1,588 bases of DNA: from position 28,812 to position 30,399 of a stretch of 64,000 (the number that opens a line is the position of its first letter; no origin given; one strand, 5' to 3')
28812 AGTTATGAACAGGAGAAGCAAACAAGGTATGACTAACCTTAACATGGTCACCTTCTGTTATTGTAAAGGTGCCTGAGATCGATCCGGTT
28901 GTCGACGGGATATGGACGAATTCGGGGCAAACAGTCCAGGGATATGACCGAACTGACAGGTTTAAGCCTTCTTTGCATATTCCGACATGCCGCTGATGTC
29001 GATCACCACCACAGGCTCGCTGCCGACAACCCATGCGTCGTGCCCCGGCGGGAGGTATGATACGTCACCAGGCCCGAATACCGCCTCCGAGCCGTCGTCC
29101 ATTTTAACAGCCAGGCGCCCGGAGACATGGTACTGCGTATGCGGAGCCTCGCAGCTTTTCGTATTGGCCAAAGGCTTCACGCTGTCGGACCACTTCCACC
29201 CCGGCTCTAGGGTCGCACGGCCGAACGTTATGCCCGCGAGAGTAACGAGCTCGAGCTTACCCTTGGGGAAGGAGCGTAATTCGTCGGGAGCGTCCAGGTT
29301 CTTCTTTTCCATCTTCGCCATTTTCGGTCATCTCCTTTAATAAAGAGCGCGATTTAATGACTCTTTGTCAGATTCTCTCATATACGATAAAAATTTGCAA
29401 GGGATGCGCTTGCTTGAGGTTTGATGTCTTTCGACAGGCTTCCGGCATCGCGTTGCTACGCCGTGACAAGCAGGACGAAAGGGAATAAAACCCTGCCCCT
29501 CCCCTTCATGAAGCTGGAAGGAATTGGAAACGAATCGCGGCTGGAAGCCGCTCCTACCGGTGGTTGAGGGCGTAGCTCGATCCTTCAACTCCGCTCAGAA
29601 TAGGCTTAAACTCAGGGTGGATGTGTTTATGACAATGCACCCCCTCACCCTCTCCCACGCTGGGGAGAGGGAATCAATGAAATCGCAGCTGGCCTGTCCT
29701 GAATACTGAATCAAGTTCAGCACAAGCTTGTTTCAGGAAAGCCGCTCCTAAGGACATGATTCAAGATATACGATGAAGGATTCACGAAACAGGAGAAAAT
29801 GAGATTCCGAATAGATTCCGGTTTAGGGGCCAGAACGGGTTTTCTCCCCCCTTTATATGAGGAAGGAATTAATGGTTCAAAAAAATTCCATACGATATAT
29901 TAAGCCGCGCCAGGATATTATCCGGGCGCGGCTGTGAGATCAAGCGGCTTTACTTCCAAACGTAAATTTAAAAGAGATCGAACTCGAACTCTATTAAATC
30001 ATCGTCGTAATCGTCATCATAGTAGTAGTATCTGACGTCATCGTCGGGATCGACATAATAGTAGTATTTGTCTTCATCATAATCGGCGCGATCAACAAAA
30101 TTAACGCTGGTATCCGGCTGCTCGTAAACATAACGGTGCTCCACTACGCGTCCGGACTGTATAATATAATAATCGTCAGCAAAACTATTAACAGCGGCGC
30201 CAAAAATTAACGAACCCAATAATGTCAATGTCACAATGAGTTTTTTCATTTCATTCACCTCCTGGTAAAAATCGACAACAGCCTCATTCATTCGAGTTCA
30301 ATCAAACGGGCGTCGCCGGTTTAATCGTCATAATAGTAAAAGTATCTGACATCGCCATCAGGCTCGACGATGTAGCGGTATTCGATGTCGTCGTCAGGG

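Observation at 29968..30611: Tandem pair of small secreted Tyr/Asp-rich proteins (YYYYDDD tails) with identical start context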

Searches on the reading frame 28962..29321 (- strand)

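Call 30: search_protein_families(library=pfam, proteins=[window:28962-29321:-], max_evalue=0.01)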
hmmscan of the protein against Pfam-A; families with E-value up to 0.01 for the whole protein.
window:28962-29321:- (119 aa): 2 families
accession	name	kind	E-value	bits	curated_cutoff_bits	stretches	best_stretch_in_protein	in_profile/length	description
PF05899.18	Cupin_3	-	0.00017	21.6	23.5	1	62-95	28-61/74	EutQ-like cupin domain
PF07883.17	Cupin_2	-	0.00024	21.2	27.2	1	63-109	22-69/70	Cupin domain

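Call 31: search_protein_families(library=ncbifam, proteins=[window:28962-29321:-], max_evalue=0.01)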
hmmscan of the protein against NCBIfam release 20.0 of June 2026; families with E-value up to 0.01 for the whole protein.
window:28962-29321:- (119 aa): 0 families

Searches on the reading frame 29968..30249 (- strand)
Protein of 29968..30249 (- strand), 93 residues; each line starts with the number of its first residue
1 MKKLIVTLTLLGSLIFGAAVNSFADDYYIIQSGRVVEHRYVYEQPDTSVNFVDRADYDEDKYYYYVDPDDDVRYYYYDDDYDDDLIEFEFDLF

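Call 3: search_protein_families(library=pfam, proteins=[window:29968-30249:-], max_evalue=10)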
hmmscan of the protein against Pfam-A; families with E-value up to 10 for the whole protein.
window:29968-30249:- (93 aa): 0 families
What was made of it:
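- On Curli CsgA/CsgB: There is no Pfam hit (call 3).
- On Cell-wall/choline-binding repeats (CW_binding_1): Pfam shows no hit (call 3).
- Closest known: ZraP. Different: There is no sequence match to the LTXXQ, Spy or Metal_resist models (call 3).
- Closest known: Curli subunits CsgA/CsgB. Different: There is no Curlin_rpt match (call 3).
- Closest known: Choline/cell-wall-binding repeats. Different: The hits are not significant, and Pfam shows no match (call 3).
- Closest known: Dx[DN]xDG calcium-binding loops. Different: There is no EF-hand Pfam match (call 3).
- Closest known: HdeA/HdeB periplasmic acid-stress chaperones. Different: There is no HdeA match (call 3).
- There is no Curlin_rpt or other amyloid family match (call 3). 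There are no matches to the HdeA, LTXXQ/CpxP/Spy or Metal_resist models (call 3). Pfam CW_binding_1 does not match (call 3).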

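Call 4: search_protein_families(library=ncbifam, proteins=[window:29968-30249:-], max_evalue=10)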
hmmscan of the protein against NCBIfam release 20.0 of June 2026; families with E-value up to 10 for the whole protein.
window:29968-30249:- (93 aa): 0 families

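Call 9: find_homologous_proteins(query=window:29968-30249:-, max_evalue=0.01)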
Query window:29968-30249:- (93 aa): 4 proteins with E <= 0.01 among 22 candidates.
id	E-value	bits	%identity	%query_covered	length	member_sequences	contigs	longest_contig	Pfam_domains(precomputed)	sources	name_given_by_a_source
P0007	5.8e-42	160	81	100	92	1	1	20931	-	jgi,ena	-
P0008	1.5e-36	142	73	100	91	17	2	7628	-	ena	-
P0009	1.7e-25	107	98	62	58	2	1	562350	-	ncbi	ncbi:MAG: hypothetical protein AB1598_06670 [Thermodesulfobacteriota bacterium]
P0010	3.8e-25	106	79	68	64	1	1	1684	-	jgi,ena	-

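Call 14: find_encoding_contigs(protein=P0007, flank=8000, max_places=4)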
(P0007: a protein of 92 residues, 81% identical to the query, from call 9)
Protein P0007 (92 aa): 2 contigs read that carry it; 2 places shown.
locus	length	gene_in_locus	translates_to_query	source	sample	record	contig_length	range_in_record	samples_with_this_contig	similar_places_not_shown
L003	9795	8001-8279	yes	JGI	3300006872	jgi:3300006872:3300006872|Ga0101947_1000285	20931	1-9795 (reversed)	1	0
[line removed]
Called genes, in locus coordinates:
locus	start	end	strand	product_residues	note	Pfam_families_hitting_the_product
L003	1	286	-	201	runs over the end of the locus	PF00889:EF_TS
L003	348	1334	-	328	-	PF00318:Ribosomal_S2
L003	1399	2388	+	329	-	PF00781:DAGK_cat, PF19279:YegS_C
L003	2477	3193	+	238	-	PF01553:Acyltransferase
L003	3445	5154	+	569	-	-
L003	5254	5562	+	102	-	PF00300:His_Phos_1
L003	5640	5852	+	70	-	PF00300:His_Phos_1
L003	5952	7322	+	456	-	PF13449:Phytase-like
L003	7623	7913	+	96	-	-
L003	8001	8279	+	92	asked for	-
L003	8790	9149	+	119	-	-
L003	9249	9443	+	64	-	-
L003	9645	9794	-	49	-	?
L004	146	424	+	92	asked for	-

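Call 47: search_protein_families(library=padloc, proteins=[window:29968-30249:-], max_evalue=10)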
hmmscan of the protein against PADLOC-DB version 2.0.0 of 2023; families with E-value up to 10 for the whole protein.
window:29968-30249:- (93 aa): 0 families

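Call 73: find_encoding_contigs(protein=P0009, flank=3000, max_places=2)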
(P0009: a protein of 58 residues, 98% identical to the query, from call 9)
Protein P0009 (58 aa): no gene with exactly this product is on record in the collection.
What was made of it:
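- Tried and rejected: The look-up of P0009's contig found nothing on record (call 73).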

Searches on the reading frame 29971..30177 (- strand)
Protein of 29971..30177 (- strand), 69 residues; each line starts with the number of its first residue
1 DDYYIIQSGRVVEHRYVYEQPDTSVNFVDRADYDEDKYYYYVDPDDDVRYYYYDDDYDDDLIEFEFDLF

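Call 56: predict_structure(alignment_id=A5)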
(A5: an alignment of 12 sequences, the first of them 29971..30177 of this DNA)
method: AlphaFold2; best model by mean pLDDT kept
length: 69 residues; sequences in the alignment: 12
mean_pLDDT: 50.1   pTM: 0.29
mean pLDDT of the five models: 50.1, 43.4, 42.2, 39.9, 39.4
residues with pLDDT >= 90: 0; 70-90: 0; 50-70: 37; < 50: 32
segments of 3 or more residues with pLDDT < 50: 1-5, 9-11, 13-26, 60-63, 67-69
pLDDT, mean of each block of 10 residues (from residue 1): 46 42 47 58 58 54 45
secondary structure, 60 per line:
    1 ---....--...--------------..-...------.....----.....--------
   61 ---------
elements in order: E4-7 E10-12 E39-43 E48-52
